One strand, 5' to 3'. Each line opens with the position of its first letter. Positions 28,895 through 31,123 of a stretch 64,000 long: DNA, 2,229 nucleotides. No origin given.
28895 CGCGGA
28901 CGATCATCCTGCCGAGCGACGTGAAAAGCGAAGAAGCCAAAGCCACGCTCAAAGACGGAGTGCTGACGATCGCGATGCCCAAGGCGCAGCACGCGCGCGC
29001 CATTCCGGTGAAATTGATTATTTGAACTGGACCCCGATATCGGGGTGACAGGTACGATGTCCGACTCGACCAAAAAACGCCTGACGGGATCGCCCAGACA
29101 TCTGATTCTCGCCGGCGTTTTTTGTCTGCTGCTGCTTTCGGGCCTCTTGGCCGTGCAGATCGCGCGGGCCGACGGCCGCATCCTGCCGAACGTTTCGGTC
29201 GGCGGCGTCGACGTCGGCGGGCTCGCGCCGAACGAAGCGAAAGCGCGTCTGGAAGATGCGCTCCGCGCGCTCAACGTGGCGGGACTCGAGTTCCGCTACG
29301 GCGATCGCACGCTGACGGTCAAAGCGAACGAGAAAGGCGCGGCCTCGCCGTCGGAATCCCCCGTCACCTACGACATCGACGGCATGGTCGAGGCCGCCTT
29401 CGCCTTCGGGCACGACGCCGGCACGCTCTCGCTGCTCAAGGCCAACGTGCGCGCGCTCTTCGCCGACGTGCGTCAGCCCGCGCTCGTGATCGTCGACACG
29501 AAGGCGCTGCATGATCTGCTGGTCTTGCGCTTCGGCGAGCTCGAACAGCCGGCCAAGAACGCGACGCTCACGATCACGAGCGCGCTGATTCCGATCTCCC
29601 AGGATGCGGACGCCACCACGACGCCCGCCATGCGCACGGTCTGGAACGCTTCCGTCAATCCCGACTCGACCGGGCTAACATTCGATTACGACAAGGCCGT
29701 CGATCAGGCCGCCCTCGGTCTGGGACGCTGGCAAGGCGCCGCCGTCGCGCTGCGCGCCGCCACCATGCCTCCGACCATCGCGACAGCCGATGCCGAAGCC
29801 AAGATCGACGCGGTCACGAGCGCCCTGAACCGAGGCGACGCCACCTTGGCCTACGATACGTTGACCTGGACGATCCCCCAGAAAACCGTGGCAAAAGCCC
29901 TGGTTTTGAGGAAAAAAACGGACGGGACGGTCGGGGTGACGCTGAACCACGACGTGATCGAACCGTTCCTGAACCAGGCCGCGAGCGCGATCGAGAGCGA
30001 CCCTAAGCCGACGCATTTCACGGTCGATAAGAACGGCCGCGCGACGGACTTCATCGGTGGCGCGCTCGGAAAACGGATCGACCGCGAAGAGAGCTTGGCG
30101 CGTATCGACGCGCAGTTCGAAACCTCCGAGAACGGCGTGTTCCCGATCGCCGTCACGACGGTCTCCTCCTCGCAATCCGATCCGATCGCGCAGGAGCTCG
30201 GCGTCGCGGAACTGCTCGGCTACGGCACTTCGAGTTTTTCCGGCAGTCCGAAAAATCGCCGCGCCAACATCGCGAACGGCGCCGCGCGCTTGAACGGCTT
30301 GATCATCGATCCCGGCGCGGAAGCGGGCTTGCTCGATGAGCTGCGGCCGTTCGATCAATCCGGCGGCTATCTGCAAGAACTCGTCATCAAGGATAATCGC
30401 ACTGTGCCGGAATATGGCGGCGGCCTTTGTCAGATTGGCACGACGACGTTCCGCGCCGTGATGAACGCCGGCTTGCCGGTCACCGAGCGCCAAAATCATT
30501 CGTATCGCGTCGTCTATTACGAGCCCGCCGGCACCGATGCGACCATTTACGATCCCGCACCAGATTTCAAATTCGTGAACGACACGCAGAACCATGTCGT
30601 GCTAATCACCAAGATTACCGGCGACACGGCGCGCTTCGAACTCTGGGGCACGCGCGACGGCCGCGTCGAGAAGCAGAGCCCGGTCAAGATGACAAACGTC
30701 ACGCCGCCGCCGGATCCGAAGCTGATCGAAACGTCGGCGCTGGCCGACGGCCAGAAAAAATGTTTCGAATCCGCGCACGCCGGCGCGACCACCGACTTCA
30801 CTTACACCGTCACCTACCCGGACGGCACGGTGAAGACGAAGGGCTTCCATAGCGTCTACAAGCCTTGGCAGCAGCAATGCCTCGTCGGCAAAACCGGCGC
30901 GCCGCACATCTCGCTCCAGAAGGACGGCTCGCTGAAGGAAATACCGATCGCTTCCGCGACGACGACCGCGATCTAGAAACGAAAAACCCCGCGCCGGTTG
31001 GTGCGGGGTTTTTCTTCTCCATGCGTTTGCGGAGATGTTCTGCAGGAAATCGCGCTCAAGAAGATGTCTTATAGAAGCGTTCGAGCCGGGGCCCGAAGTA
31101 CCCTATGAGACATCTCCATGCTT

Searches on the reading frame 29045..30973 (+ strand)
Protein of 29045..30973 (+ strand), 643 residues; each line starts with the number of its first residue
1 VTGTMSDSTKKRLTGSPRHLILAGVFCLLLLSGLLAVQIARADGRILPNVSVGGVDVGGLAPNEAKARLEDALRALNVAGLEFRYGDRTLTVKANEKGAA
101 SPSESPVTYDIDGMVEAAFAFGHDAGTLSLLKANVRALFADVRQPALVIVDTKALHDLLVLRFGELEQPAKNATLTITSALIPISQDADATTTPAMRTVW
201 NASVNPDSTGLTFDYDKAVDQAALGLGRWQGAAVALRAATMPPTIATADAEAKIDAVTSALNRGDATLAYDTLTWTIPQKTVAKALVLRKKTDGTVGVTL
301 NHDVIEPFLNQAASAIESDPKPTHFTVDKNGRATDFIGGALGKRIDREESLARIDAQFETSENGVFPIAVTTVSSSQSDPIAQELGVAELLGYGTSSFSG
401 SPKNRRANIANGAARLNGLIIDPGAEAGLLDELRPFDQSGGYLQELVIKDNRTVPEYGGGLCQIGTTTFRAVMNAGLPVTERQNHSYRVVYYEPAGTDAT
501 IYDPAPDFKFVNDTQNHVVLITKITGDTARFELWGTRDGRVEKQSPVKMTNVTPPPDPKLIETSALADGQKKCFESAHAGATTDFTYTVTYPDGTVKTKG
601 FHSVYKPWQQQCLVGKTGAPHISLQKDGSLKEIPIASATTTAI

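Call 87: search_protein_families(library=pfam, proteins=[window:29045-30973:+], max_evalue=0.001)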
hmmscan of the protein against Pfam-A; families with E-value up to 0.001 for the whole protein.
window:29045-30973:+ (643 aa): 2 families
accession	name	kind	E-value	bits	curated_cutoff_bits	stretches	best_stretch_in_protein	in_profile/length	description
PF04294.18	VanW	-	4.2e-35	120.5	27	1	404-534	1-130/130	VanW like protein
PF12229.13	PG_binding_4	-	3e-11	44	22.1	1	287-363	39-113/117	Putative peptidoglycan binding domain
